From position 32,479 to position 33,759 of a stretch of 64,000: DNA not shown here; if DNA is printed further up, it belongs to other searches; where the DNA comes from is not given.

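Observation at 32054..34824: Orphan molybdenum-cofactor maturation module (MocA + three XdhC/CoxI-type ORFs) with an XdhC-YHS fusion and no dehydrogenase structural genes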

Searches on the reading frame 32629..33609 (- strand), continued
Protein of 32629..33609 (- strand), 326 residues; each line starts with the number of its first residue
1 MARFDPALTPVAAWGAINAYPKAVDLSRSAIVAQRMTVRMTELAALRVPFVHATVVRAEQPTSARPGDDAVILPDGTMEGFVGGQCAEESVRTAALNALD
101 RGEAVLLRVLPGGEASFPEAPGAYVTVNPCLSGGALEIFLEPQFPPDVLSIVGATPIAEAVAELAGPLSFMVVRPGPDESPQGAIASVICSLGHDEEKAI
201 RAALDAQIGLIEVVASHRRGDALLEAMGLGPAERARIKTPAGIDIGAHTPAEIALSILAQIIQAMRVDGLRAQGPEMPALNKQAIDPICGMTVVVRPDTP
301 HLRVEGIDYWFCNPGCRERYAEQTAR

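Call 27: find_encoding_contigs(protein=P0043, flank=10000, max_places=1)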
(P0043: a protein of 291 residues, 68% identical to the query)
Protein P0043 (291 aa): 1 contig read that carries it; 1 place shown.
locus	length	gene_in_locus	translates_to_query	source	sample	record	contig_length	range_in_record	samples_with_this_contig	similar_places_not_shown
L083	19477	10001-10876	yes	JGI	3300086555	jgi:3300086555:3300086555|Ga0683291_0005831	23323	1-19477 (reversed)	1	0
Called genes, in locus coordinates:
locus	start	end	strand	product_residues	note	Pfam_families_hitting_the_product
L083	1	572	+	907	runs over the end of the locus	PF03699:UPF0182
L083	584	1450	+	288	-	PF00005:ABC_tran, PF13191:AAA_16 (faint), PF13304:AAA_21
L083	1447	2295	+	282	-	PF12679:ABC2_membrane_2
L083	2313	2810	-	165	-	PF00255:GSHPx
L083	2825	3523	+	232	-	PF05401:NodS, PF01135:PCMT (weak), PF13489:Methyltransf_23, PF08241:Methyltransf_11, PF08242:Methyltransf_12, PF13649:Methyltransf_25, PF13847:Methyltransf_31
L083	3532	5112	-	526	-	PF00117:GATase, PF07722:Peptidase_C26, PF02540:NAD_synthase (weak), PF00958:GMP_synt_C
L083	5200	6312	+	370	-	PF13469:Sulfotransfer_3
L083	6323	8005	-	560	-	PF00890:FAD_binding_2, PF01266:DAO (weak), PF07992:Pyr_redox_2 (weak), PF13450:NAD_binding_8 (weak), PF00732:GMC_oxred_N (weak), PF05199:GMC_oxred_C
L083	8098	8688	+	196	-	PF17197:DUF5134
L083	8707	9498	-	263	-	PF02625:XdhC_CoxI, PF13478:XdhC_C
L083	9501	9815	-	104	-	PF02625:XdhC_CoxI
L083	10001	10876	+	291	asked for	PF02625:XdhC_CoxI, PF13478:XdhC_C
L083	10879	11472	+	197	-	PF12804:NTP_transf_3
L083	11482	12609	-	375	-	PF00478:IMPDH, PF03060:NMO (faint), PF01070:FMN_dh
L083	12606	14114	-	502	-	PF00478:IMPDH, PF00571:CBS, PF03060:NMO, PF01070:FMN_dh (weak)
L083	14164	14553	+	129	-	PF17252:DUF5319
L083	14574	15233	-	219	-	PF00072:Response_reg, PF08281:Sigma70_r4_2 (faint), PF00196:GerE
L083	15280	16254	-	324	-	-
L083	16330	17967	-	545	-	PF00118:Cpn60_TCP1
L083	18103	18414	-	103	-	PF00166:Cpn10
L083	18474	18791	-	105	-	PF19812:DUF6295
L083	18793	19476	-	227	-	?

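Call 28: find_encoding_contigs(protein=P0038, flank=10000, max_places=1)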
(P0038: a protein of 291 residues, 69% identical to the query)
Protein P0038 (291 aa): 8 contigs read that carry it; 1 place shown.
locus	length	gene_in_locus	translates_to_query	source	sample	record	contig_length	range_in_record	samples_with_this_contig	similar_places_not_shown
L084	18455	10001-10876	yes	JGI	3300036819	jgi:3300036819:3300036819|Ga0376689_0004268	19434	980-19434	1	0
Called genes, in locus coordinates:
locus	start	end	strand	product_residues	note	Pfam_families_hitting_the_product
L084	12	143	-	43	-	-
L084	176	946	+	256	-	PF13489:Methyltransf_23, PF08241:Methyltransf_11, PF08242:Methyltransf_12, PF13649:Methyltransf_25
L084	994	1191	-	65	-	-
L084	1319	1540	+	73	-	PF04229:GrpB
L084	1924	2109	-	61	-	-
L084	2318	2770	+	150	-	PF00583:Acetyltransf_1, PF13673:Acetyltransf_10 (weak), PF13508:Acetyltransf_7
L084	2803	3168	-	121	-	-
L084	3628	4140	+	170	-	PF13302:Acetyltransf_3, PF00583:Acetyltransf_1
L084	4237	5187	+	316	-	PF13793:Pribosyltran_N, PF00156:Pribosyltran, PF14572:Pribosyl_synth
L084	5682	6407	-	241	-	PF01209:Ubie_methyltran, PF13489:Methyltransf_23, PF13847:Methyltransf_31, PF08241:Methyltransf_11, PF08242:Methyltransf_12, PF13649:Methyltransf_25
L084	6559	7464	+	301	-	PF07804:HipA_C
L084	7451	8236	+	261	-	-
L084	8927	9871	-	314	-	PF13478:XdhC_C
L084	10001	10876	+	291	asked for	PF02625:XdhC_CoxI, PF13478:XdhC_C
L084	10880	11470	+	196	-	PF12804:NTP_transf_3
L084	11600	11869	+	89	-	-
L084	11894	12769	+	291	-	PF00941:FAD_binding_5, PF03450:CO_deh_flav_C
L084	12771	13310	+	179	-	PF01799:Fer2_2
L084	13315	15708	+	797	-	PF01315:Ald_Xan_dh_C, PF02738:MoCoBD_1, PF20256:MoCoBD_2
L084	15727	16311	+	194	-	PF06240:COXG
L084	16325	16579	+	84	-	-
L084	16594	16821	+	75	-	-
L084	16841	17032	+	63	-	PF06348:DUF1059 (weak)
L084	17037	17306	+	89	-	-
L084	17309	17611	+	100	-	-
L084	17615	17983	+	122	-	-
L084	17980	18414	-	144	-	-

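Call 29: find_encoding_contigs(protein=P0018, flank=10000, max_places=1)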
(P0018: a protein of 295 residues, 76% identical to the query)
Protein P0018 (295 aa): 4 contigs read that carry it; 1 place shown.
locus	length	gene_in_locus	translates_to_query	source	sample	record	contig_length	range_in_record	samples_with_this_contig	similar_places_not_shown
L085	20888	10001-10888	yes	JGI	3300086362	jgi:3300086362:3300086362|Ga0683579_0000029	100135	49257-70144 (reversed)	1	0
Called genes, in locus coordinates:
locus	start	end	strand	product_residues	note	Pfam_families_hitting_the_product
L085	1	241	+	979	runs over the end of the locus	PF13401:AAA_22 (weak), PF03704:BTAD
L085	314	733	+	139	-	-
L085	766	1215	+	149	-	PF00072:Response_reg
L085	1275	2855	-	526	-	PF00117:GATase, PF07722:Peptidase_C26, PF02540:NAD_synthase (weak), PF00958:GMP_synt_C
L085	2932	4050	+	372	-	PF13469:Sulfotransfer_3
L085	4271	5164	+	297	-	PF13338:AbiEi_4, PF18741:MTES_1575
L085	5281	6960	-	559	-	PF00890:FAD_binding_2, PF01266:DAO (weak), PF07992:Pyr_redox_2 (weak), PF13450:NAD_binding_8 (weak), PF00732:GMC_oxred_N (weak), PF05199:GMC_oxred_C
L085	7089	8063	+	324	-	-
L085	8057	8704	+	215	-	PF17197:DUF5134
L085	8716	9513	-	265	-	PF02625:XdhC_CoxI, PF13478:XdhC_C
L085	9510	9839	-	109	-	PF02625:XdhC_CoxI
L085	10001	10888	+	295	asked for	PF02625:XdhC_CoxI, PF13478:XdhC_C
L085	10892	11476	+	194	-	PF12804:NTP_transf_3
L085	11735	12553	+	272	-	PF04480:DUF559 (weak)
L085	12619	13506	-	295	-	-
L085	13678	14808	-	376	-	PF00478:IMPDH, PF03060:NMO (faint), PF01070:FMN_dh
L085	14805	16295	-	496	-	PF00478:IMPDH, PF00571:CBS, PF03060:NMO, PF01070:FMN_dh (weak)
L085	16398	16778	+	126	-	PF17252:DUF5319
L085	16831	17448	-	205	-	PF00072:Response_reg, PF00196:GerE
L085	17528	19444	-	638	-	PF23759:GBD_T9SS_assoc (faint)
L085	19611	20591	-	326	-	-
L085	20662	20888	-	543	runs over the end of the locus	PF00118:Cpn60_TCP1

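Call 31: find_homologous_proteins(query=L084:13315-15708:+, max_evalue=1e-50)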
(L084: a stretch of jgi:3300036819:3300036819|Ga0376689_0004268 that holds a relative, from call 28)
Query L084:13315-15708:+ (797 aa): 8000 proteins with E <= 1e-50 among 8000 candidates; the best 120 are listed.
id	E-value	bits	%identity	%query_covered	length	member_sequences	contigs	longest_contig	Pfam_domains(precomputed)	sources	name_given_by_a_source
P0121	0.0e+0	1733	93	100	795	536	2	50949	PF02738.24,PF20256.4,PF01315.28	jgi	jgi:aerobic carbon-monoxide dehydrogenase large subunit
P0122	0.0e+0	1712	91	100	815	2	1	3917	PF02738.24,PF20256.4,PF01315.28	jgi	jgi:carbon-monoxide dehydrogenase large subunit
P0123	0.0e+0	1706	91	100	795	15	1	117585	PF02738.24,PF20256.4,PF01315.28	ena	-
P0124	0.0e+0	1695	90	100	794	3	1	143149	PF02738.24,PF20256.4,PF01315.28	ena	-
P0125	0.0e+0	1695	90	100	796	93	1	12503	PF02738.24,PF20256.4,PF01315.28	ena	-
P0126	0.0e+0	1691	90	100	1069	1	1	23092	PF02738.24,PF20256.4,PF01315.28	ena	-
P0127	0.0e+0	1690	90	100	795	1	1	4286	PF02738.24,PF20256.4,PF01315.28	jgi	jgi:carbon-monoxide dehydrogenase large subunit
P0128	0.0e+0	1689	90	100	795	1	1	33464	PF02738.24,PF20256.4,PF01315.28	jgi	jgi:carbon-monoxide dehydrogenase large subunit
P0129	0.0e+0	1688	90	100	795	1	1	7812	PF02738.24,PF20256.4,PF01315.28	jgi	jgi:aerobic carbon-monoxide dehydrogenase large subunit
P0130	0.0e+0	1685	89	99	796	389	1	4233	PF02738.24,PF20256.4,PF01315.28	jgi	jgi:aerobic carbon-monoxide dehydrogenase large subunit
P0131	0.0e+0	1684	89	100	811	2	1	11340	PF02738.24,PF20256.4,PF01315.28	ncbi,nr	ncbi:MAG: xanthine dehydrogenase, molybdenum binding subunit apoprotein [Mycobacterium sp.]|nr:xanth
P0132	0.0e+0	1682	89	100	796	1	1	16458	PF02738.24,PF20256.4,PF01315.28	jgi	-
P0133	0.0e+0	1681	89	100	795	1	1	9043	PF02738.24,PF20256.4,PF01315.28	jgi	jgi:carbon-monoxide dehydrogenase large subunit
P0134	0.0e+0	1681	89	100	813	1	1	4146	PF02738.24,PF20256.4,PF01315.28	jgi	jgi:aerobic carbon-monoxide dehydrogenase large subunit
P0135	0.0e+0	1681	89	100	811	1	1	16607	PF02738.24,PF20256.4,PF01315.28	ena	-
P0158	0.0e+0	1657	88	99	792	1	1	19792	PF02738.24,PF20256.4,PF01315.28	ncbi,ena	-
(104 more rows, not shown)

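Call 32: find_encoding_contigs(protein=P0123, flank=10000, max_places=2)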
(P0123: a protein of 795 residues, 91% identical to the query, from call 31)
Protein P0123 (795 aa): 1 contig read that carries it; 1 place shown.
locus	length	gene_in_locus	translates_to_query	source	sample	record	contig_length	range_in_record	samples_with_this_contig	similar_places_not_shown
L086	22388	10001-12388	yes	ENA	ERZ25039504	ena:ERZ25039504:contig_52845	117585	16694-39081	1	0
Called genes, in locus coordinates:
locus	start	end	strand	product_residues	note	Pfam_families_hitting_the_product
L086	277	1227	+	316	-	PF26549:Tricorn_N, PF07676:PD40 (weak)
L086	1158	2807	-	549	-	PF01266:DAO (weak), PF03486:HI0933_like (faint), PF07992:Pyr_redox_2 (faint), PF13450:NAD_binding_8, PF01593:Amino_oxidase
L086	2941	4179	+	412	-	PF13433:Peripla_BP_5, PF13458:Peripla_BP_6, PF13433:Peripla_BP_5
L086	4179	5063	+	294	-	PF02653:BPD_transp_2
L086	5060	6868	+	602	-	PF02653:BPD_transp_2, PF00005:ABC_tran, PF13304:AAA_21 (faint), PF12399:BCA_ABC_TP_C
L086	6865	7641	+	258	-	PF00005:ABC_tran, PF13304:AAA_21 (weak)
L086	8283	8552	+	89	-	-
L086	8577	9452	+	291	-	PF00941:FAD_binding_5, PF03450:CO_deh_flav_C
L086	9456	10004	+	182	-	PF00111:Fer2 (weak), PF01799:Fer2_2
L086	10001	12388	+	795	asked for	PF01315:Ald_Xan_dh_C, PF02738:MoCoBD_1, PF20256:MoCoBD_2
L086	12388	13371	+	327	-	PF02625:XdhC_CoxI, PF13478:XdhC_C, PF04945:YHS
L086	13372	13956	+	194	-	PF06240:COXG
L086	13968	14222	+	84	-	-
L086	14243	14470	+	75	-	-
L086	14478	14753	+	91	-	-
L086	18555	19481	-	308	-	PF13478:XdhC_C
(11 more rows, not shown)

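Call 33: find_encoding_contigs(protein=P0124, flank=10000, max_places=2)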
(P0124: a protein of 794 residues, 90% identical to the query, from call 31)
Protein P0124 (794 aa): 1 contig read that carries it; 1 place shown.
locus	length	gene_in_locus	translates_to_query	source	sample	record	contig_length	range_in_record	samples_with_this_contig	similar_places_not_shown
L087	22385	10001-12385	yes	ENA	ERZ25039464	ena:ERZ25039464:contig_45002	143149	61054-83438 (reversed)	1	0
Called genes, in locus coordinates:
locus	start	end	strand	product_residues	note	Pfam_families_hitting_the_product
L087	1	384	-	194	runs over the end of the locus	-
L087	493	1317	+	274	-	PF21948:LplA-B_cat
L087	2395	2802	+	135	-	PF07676:PD40 (faint)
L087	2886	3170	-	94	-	-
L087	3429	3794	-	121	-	PF25213:HVO_A0261_N (weak), PF12840:HTH_20, PF01022:HTH_5, PF12802:MarR_2 (weak)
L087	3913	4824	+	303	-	PF16881:LIAS_N (weak), PF04055:Radical_SAM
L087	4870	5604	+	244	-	PF13829:DUF4191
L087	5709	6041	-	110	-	PF06271:RDD (faint)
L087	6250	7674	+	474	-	PF03951:Gln-synt_N, PF00120:Gln-synt_C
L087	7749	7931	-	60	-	-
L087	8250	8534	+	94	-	-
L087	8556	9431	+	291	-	PF00941:FAD_binding_5, PF03450:CO_deh_flav_C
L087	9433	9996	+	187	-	PF00111:Fer2 (weak), PF01799:Fer2_2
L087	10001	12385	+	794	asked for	PF01315:Ald_Xan_dh_C, PF02738:MoCoBD_1, PF20256:MoCoBD_2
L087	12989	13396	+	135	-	PF13478:XdhC_C, PF04945:YHS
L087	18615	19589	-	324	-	PF13478:XdhC_C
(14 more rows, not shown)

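Call 35: search_dna_similar(query=window:32629-33504:-, collection=plasmids, mode=protein, max_rows=40, max_evalue=0.00001)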
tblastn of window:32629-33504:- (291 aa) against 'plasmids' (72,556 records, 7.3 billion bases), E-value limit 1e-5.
Records with a match: 20; places in all: 20; records where one place covers at least 80% of the query: 6.
Best place of each record, by identity: <60% 20.
By first word of the organism name: Deinococcus 2; Caballeronia 2; Rhizobium 2; Roseivivax 2; Bradyrhizobium 2; Afipia 2; Thermomicrobium 1; Nonomuraea 1; Paraburkholderia 1; Natronorubrum 1; and 4 more.
By predicted mobility (MOB-suite, as given by PLSDB): non-mobilizable 12; conjugative 5; mobilizable 3.
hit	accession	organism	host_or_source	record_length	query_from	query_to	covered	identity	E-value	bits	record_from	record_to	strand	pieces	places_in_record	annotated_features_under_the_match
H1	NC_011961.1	Thermomicrobium roseum DSM 5159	-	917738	13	285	94%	38.9%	1e-40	157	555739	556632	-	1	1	XdhC family protein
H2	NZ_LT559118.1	Nonomuraea gerenzanensis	-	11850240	1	215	74%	43.5%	4e-37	147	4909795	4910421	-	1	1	none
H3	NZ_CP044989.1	Deinococcus sp. AJ005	single cell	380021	4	285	97%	32.7%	1e-29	125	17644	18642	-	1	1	XdhC family protein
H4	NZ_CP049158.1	Caballeronia sp. SBC1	whole organism,soil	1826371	14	285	93%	29.7%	4e-18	92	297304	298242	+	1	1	none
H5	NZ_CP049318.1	Caballeronia sp. SBC2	whole organism,soil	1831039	14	285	93%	29.7%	4e-18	92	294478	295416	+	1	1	none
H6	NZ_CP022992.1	Paraburkholderia aromaticivorans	-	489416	14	285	93%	28.2%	1e-19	96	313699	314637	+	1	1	XdhC family protein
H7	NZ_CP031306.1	Natronorubrum bangense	Cell culture,The Bange salt-alkaline ...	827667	8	285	96%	27.1%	1e-17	90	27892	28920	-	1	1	XdhC family protein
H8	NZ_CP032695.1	Rhizobium jaguaris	Calliandra grandiflora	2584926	15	215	69%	37.4%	7e-23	105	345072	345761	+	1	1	none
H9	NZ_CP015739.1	Shinella sp. HZN7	-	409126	15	215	69%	36.1%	1e-15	84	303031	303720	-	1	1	XdhC family protein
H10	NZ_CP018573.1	Marivivens sp. JLT3646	cell culture,shallow-sea hydrothermal ...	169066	14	215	69%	35.5%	1e-20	99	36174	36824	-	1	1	XdhC family protein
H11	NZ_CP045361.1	Roseivivax sp. THAF40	pure culture,Surface of a polyethylene ...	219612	14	215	69%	34.0%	4e-20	97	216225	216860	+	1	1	XdhC family protein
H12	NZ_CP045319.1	Roseivivax sp. THAF197b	pure culture,Surface of a polyethylene ...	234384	14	215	69%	34.0%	4e-20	97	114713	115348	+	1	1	XdhC family protein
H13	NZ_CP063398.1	Rhizobium sp. SL42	Amphicarpaea bracteata,Whole ...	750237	14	215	69%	33.3%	7e-20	97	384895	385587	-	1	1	XdhC/CoxI family protein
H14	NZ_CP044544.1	Bradyrhizobium betae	Beta vulgaris,Cell culture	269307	14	215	69%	33.3%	3e-17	89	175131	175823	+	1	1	XdhC family protein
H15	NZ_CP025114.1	Bradyrhizobium sp. SK17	whole organism,agricultural soil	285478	14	215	69%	33.3%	3e-17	89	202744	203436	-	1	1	XdhC family protein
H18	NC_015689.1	Afipia carboxidovorans OM5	-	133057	14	215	69%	31.6%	4e-10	68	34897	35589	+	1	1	XdhC family protein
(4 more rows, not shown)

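Call 36: get_annotated_region(hit=H18, flank=9000)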
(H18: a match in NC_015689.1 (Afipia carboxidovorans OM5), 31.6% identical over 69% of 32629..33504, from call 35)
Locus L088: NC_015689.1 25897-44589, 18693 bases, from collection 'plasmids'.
description: Afipia carboxidovorans OM5 plasmid pHCG3, complete sequence
organism: Afipia carboxidovorans OM5 (NCBI taxid 504832)
taxonomy: Bacteria; Pseudomonadota; Alphaproteobacteria; Hyphomicrobiales; Nitrobacteraceae; Afipia; Afipia carboxidovorans; Afipia carboxidovorans OM5
host: -; source: -; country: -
typing (MOB-suite, as given by PLSDB): conjugative; replicon rep_cluster_503; relaxase MOBQ; mating-pair formation MPF_T
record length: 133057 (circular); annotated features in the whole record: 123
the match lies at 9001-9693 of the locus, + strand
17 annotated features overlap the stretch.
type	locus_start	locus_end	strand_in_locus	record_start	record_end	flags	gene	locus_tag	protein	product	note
CDS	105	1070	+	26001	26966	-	-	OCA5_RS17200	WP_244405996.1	transporter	-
CDS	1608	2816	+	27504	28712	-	-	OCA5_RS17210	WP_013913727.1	MHYT domain-containing protein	-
CDS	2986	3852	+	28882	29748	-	coxM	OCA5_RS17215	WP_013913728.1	carbon monoxide dehydrogenase medium subunit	-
CDS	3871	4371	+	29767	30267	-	coxS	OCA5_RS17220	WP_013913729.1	carbon monoxide dehydrogenase small subunit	-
CDS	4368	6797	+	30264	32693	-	-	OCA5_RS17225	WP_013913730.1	aerobic carbon-monoxide dehydrogenase large subunit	-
CDS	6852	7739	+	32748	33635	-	-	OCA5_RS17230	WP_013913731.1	MoxR family ATPase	-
CDS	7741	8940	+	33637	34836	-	-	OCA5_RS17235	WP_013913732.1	VWA domain-containing protein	-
CDS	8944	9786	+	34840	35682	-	-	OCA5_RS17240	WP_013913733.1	XdhC family protein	-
CDS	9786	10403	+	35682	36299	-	-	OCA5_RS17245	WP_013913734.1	carbon monoxide dehydrogenase subunit G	-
CDS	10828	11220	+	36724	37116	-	-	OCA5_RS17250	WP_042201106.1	MHYT domain-containing protein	-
CDS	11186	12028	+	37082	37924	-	-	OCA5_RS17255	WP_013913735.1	MHYT domain-containing protein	-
CDS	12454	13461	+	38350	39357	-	-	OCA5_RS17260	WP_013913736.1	XdhC family protein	-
CDS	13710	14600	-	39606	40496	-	-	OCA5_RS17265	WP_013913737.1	DMT family transporter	GO:0055085 - transmembrane transport [Evidence IEA]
CDS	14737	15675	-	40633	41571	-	-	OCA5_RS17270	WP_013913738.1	LysR family transcriptional regulator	-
CDS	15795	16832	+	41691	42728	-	-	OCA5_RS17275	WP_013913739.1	class 1 fructose-bisphosphatase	GO:0005975 - carbohydrate metabolic process [Evidence IEA]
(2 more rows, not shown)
